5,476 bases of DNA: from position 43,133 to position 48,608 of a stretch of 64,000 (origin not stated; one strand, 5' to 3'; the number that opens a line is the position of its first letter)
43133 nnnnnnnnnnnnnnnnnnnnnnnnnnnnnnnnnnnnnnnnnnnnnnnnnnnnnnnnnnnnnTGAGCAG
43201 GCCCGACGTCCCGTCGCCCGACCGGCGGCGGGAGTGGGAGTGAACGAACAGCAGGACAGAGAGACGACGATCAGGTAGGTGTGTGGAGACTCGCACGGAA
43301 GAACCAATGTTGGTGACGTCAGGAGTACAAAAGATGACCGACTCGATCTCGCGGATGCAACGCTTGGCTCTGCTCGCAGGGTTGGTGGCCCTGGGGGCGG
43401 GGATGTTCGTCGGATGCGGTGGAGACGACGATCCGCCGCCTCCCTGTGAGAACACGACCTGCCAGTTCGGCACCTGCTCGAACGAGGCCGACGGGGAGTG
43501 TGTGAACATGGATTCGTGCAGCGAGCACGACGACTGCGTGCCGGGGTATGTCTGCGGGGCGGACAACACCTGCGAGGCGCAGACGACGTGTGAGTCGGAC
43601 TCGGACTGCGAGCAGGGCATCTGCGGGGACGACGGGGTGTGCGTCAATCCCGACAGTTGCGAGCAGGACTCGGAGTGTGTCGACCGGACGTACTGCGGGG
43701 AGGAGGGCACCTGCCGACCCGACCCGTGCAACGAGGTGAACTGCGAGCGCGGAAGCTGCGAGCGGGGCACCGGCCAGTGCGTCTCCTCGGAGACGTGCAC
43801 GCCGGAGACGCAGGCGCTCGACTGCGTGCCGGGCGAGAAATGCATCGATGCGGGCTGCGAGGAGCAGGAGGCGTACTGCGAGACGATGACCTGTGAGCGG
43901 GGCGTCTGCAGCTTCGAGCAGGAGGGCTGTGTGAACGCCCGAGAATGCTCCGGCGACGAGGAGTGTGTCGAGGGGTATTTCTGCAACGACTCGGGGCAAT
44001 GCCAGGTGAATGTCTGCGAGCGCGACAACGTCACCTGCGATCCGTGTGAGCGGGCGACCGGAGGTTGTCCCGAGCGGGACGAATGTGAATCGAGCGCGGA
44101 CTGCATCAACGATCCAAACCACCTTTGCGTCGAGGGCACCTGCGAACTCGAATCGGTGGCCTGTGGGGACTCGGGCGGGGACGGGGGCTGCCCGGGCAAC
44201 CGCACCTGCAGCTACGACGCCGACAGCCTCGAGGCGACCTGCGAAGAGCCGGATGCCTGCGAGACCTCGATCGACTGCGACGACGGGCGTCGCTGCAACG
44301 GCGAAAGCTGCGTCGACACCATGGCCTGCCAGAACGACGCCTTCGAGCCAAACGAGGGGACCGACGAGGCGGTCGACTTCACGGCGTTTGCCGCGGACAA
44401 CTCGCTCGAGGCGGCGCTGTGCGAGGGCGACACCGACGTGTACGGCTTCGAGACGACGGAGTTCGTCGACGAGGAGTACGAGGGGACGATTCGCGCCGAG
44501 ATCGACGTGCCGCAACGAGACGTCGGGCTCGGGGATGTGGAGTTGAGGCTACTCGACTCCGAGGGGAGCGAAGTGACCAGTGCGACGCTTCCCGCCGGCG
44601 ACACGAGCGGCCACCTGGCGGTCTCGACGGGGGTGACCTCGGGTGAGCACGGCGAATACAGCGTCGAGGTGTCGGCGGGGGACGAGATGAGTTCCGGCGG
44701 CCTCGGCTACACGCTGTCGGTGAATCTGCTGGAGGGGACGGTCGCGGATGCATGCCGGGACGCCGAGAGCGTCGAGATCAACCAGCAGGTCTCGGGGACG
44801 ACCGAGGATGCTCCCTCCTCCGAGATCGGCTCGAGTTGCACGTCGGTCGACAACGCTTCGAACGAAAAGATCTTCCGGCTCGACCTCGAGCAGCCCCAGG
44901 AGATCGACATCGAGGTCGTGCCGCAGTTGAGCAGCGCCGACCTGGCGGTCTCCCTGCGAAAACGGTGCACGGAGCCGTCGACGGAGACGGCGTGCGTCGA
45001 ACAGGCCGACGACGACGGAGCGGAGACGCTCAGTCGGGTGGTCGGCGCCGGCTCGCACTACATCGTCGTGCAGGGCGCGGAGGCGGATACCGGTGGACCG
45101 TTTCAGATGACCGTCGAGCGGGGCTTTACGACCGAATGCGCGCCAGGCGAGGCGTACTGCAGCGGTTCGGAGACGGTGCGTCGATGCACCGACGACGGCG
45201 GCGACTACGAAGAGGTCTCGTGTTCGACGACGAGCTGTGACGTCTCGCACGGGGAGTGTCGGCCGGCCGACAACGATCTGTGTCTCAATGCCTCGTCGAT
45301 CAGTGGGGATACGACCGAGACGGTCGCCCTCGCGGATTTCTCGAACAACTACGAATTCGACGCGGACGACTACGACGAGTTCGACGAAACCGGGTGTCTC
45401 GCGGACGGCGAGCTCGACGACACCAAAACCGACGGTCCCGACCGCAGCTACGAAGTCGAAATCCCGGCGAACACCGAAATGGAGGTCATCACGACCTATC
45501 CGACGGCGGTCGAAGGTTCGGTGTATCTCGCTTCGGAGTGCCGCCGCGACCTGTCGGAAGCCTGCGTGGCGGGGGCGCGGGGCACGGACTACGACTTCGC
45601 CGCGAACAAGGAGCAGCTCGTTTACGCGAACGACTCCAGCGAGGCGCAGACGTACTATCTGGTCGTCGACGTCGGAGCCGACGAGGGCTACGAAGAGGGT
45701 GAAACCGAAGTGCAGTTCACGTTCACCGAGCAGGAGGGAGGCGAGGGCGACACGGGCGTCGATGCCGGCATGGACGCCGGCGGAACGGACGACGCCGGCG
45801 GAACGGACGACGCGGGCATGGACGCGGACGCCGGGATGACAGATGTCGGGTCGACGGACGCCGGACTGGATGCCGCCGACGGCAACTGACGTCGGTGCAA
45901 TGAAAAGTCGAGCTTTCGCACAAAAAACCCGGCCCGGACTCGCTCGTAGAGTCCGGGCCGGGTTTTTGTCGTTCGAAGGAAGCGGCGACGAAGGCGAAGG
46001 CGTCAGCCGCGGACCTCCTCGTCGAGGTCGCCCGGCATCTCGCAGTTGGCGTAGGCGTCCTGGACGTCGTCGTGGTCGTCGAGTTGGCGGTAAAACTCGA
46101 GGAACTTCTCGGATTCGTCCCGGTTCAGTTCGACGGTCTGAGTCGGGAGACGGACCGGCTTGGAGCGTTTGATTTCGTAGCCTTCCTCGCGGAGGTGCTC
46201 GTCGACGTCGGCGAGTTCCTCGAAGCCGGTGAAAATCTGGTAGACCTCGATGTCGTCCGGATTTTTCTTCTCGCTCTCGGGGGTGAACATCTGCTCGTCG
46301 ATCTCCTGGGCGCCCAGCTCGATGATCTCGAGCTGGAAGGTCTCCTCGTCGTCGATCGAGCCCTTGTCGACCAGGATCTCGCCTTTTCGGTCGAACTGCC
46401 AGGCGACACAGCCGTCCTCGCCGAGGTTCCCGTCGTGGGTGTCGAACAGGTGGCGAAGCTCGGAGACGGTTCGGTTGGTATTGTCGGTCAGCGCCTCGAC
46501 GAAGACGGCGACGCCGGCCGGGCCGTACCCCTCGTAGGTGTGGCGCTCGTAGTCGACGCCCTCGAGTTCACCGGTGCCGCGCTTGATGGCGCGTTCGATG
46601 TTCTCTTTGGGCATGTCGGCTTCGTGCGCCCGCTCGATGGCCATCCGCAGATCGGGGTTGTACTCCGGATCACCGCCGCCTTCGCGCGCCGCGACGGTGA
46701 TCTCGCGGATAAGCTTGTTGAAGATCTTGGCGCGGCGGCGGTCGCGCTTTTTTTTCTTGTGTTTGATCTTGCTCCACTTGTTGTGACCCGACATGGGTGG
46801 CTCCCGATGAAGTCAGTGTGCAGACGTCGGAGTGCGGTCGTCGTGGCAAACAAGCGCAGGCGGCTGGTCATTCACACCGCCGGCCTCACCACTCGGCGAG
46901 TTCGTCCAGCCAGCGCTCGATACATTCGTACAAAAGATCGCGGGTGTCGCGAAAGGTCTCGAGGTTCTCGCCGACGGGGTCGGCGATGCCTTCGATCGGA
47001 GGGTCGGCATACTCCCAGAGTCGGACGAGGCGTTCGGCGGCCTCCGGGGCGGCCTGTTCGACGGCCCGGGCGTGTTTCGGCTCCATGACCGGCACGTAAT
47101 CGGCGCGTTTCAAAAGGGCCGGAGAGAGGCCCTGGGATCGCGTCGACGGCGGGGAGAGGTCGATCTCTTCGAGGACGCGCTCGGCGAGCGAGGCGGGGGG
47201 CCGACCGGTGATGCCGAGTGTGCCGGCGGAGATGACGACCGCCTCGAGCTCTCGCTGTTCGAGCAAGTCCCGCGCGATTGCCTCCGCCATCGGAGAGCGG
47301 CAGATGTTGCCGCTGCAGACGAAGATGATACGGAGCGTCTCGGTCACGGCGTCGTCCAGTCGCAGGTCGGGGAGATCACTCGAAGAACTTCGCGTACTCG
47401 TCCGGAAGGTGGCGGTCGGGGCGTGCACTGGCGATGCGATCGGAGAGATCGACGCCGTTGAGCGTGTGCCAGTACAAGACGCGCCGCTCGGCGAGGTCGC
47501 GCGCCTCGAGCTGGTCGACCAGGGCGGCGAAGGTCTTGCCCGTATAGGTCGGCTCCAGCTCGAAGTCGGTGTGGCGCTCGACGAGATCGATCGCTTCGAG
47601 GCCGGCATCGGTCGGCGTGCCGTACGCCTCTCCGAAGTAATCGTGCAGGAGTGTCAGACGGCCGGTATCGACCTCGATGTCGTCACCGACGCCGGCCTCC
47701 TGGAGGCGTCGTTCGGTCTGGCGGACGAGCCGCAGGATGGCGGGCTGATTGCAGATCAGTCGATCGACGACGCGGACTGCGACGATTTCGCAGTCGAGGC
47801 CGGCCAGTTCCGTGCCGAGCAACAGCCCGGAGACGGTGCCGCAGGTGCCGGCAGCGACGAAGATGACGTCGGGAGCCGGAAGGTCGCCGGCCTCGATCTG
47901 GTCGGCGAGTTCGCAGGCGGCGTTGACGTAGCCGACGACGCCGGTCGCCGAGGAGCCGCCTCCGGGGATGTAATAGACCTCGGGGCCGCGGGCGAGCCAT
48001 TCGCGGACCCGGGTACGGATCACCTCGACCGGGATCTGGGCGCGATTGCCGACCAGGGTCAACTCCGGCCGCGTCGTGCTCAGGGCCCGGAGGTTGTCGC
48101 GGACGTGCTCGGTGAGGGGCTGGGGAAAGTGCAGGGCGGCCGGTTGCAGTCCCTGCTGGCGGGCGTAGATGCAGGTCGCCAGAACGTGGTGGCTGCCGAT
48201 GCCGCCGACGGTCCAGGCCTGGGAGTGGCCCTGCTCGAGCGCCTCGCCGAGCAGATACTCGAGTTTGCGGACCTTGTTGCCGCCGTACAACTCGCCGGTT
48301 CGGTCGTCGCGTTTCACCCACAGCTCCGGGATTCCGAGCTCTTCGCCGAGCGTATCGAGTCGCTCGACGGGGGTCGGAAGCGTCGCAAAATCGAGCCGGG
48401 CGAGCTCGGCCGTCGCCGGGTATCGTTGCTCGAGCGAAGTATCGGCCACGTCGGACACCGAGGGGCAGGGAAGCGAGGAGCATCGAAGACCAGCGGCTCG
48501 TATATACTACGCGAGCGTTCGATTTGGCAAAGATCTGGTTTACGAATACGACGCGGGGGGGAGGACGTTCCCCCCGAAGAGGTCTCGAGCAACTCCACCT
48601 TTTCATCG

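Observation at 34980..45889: Three tandem paralogous giant lipoproteins with a shared modular plan and no recognisable enzymatic core: candidate undescribed extracellular system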

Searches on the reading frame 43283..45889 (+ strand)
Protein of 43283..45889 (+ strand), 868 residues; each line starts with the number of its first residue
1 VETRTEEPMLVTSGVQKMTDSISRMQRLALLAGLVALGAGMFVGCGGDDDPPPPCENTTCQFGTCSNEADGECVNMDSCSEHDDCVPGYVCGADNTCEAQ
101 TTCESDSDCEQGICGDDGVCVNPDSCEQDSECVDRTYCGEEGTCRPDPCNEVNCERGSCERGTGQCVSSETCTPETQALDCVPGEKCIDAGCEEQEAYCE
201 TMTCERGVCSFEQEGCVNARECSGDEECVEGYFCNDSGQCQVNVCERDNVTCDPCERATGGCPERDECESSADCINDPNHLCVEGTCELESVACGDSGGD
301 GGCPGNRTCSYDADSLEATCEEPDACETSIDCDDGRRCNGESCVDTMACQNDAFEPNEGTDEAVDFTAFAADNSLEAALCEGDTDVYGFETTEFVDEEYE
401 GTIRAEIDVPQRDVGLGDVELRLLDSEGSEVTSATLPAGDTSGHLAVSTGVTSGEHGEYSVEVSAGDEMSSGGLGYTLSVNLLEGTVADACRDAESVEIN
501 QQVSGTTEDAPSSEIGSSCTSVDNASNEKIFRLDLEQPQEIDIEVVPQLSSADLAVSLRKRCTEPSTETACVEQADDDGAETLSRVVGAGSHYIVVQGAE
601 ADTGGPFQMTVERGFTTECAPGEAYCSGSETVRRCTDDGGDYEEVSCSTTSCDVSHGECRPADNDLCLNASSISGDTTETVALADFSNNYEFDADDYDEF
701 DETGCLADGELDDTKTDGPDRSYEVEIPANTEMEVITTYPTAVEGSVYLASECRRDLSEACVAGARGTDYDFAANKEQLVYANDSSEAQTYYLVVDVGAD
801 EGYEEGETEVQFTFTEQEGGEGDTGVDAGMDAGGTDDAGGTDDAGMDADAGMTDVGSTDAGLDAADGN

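Call 3: search_protein_families(library=pfam, proteins=[window:43283-45889:+], max_evalue=0.1)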
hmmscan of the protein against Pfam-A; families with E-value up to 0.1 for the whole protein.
window:43283-45889:+ (868 aa): 0 families

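Call 4: search_protein_families(library=ncbifam, proteins=[window:43283-45889:+], max_evalue=0.1)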
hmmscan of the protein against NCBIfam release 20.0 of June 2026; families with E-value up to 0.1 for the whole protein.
window:43283-45889:+ (868 aa): 0 families

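Call 26: predict_structure(alignment_id=A1)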
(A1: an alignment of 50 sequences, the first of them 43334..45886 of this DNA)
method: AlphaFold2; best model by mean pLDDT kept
length: 851 residues; sequences in the alignment: 50
mean_pLDDT: 85.9   pTM: 0.67
mean pLDDT of the five models: 85.9, 85.4, 83.8, 83.4, 83.4
residues with pLDDT >= 90: 564; 70-90: 169; 50-70: 53; < 50: 65
segments of 3 or more residues with pLDDT < 50: 1-3, 23-32, 801-851
pLDDT, mean of each block of 10 residues (from residue 1): 55 58 42 69 88 86 93 95 96 95 96 94 95 92 94 94 95 94 92 93 96 94 93 79 71 84 87 79 76 92 94 95 94 93 95 94 97 93 94 96 97 97 94 94 97 95 90 93 96 87 89 96 96 91 93 87 92 96 87 94 92 93 94 91 92 94 89 80 66 75 95 95 89 93 86 72 94 96 82 83 39 35 34 36 35 38
secondary structure, 60 per line:
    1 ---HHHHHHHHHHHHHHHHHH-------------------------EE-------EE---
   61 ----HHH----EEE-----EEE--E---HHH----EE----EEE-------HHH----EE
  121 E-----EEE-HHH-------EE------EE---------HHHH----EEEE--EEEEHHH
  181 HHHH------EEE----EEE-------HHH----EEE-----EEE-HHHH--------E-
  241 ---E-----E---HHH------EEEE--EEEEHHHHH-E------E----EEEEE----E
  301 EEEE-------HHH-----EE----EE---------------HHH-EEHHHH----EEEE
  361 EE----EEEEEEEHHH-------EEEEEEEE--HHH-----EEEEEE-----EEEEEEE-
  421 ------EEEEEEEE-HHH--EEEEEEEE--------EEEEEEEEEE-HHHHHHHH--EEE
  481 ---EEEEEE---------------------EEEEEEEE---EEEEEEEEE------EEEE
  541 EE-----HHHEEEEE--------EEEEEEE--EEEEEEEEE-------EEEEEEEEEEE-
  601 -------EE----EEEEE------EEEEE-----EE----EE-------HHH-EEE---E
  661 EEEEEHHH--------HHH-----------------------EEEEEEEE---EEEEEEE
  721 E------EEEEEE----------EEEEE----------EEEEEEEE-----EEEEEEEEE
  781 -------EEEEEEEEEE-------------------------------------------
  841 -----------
elements in order (helices of 4 or more, strands of 3 or more residues): H4-21 E72-74 E80-82 E102-104 E119-121 E127-129 H160-163 E168-171 E174-177 H178-184 E191-193 E198-200 E215-217 E223-225 H227-230 E263-266 E269-272 H273-277 E291-295 E300-304 H349-352 E357-362 E367-373 E384-391 E402-407 E413-419 E427-434 E441-448 E457-466 H468-475 E478-480 E484-489 E511-518 E522-530 E537-542 E551-555 E564-570 E573-581 E589-599 E614-618 E625-629 E654-656 E660-665 E703-710 E714-721 E728-733 E744-748 E759-766 E772-780 E788-797

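Call 29: fold_search(model_id=the predicted structure, library=pdb)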
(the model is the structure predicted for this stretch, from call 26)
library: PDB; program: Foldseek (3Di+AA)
matches with E <= 10: 1844; with E <= 0.001: 170
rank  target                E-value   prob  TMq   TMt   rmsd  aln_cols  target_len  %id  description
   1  5iku                  5.3e-13  1.00  0.13  0.40  13.9       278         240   13  Crystal structure of the Hathewaya histolytica ColG tandem collagen-binding domain s3as3b in the presence of calcium at  (released 2017-03-15)
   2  8woq_A                5.4e-10  1.00  0.10  0.13  17.9       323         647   10  Cryo-EM structure of human SIDT1 protein with C1 symmetry at neutral pH (released 2024-03-20)
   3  8wos_A                1.4e-09  1.00  0.11  0.14  17.5       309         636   11  Cryo-EM structure of human SIDT1 protein with C1 symmetry at low pH (released 2024-03-20)
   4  8kcw_A                2.2e-09  1.00  0.11  0.15  16.8       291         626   12  Cryo-EM structure of human SIDT1 bound to cholesterol (released 2024-06-12)
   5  8kcx_A                2.5e-09  1.00  0.11  0.16  16.4       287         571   11  Cryo-EM structure of human SIDT1 (released 2024-06-12)
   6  8j6m_A                2.5e-09  1.00  0.10  0.13  17.3       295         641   11  SIDT1 protein (released 2024-05-01)
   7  8zj4_A                4.3e-09  1.00  0.11  0.14  25.9       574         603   10  trypsinogen-EP-N619A (released 2025-05-21)
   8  8jun_A                5.4e-09  1.00  0.11  0.13  16.6       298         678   12  Cryo-EM structure of SIDT1 E555Q mutant (released 2023-11-15)
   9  8ziy_A                6.7e-09  1.00  0.10  0.14  26.6       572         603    9  trypsinogen-EP-E574A (released 2025-05-21)
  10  8k11_A                7.1e-09  1.00  0.10  0.30  16.7       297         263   10  SID1 transmembrane family member 2 (released 2024-07-10)
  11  7y63_A                8.8e-09  1.00  0.10  0.13  17.6       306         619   12  ApoSIDT2-pH7.4 (released 2023-06-21)
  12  5x7o_A                8.8e-09  1.00  0.10  0.07  20.4       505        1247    9  Crystal structure of Paenibacillus sp. 598K alpha-1,6-glucosyltransferase (released 2017-07-26)
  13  8jul_A                1.1e-08  1.00  0.11  0.15  16.4       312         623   12  Cryo-EM structure of SIDT1 in complex with phosphatidic acid (released 2023-11-15)
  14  8v38_A                1.2e-08  1.00  0.10  0.14  17.1       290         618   12  Structure of the human systemic RNAi defective transmembrane protein 1 (hSIDT1) (released 2024-06-26)
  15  8k1b_A                1.3e-08  1.00  0.11  0.31  16.6       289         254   12  SID1 transmembrane family member 1 (released 2024-07-10)
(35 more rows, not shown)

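Call 60: fold_search(model_id=the predicted structure, library=viral)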
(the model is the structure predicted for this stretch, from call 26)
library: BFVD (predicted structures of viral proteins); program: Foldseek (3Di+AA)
matches with E <= 10: 1842; with E <= 0.001: 286
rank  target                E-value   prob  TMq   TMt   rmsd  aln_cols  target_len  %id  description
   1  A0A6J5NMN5            2.1e-15  1.00  0.14  0.17  31.6       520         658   12  CUB domain [uncultured Caudovirales phage]
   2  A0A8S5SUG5            4.6e-14  1.00  0.12  0.21  22.8       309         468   10  Leucine rich repeat protein [Siphoviridae sp. ctqPo10]
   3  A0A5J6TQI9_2          2.2e-11  1.00  0.14  0.15  19.7       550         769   10  (no name in the UniProt tables at hand)
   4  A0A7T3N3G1            3.0e-11  1.00  0.12  0.11  20.3       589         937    9  Minor tail protein [Arthrobacter phage Wollypog]
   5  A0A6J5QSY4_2          1.3e-10  1.00  0.10  0.07  32.8       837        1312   11  Carbohydrate-binding, CenC-like [uncultured Caudovirales phage]
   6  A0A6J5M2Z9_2          1.3e-10  1.00  0.10  0.09  48.8       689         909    8  Fibronectin type III [uncultured Caudovirales phage]
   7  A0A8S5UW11            1.6e-10  1.00  0.11  0.09  39.2       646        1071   10  Uncharacterized protein [Siphoviridae sp. ctgaU3]
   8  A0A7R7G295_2          3.0e-10  1.00  0.10  0.09  23.9       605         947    8  (no name in the UniProt tables at hand)
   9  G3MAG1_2              4.4e-10  1.00  0.10  0.09  26.4       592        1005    9  Gp420 [Bacillus phage G]
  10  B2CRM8                1.3e-09  1.00  0.10  0.17  25.0       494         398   10  Uncharacterized protein [Betalipothrixvirus uzonense]
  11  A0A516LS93            1.6e-09  1.00  0.11  0.08  26.4       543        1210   10  (no name in the UniProt tables at hand)
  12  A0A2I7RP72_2          2.7e-09  1.00  0.10  0.11  22.7       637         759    9  (no name in the UniProt tables at hand)
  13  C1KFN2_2              2.9e-09  1.00  0.10  0.08  36.5       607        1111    9  Putative tail fibre protein [Lactobacillus phage Lb338-1]
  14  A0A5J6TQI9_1          5.3e-09  1.00  0.12  0.13  19.7       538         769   12  (no name in the UniProt tables at hand)
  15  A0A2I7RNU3            7.7e-09  1.00  0.10  0.09  23.1       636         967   10  (no name in the UniProt tables at hand)
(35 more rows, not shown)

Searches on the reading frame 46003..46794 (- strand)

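Call 65: search_protein_families(library=pfam, proteins=[window:46003-46794:-], max_evalue=0.001)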
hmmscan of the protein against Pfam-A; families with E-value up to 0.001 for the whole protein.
window:46003-46794:- (263 aa): 2 families
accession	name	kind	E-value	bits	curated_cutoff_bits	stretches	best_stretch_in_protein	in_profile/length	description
PF01709.26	Transcrip_reg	-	8e-49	165.9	27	1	82-250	1-159/160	TACO1/YebC second and third domain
PF20772.2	TACO1_YebC_N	-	1.2e-33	115.8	36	1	5-76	1-73/73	TACO1/YebC protein N-terminal domain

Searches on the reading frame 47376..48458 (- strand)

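Call 65: search_protein_families(library=pfam, proteins=[window:47376-48458:-], max_evalue=0.001)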
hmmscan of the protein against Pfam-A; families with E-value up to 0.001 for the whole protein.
window:47376-48458:- (360 aa): 1 family
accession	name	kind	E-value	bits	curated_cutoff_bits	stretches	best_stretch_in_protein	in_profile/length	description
PF00291.31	PALP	-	1.2e-36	127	35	1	26-332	5-294/295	Pyridoxal-phosphate dependent enzyme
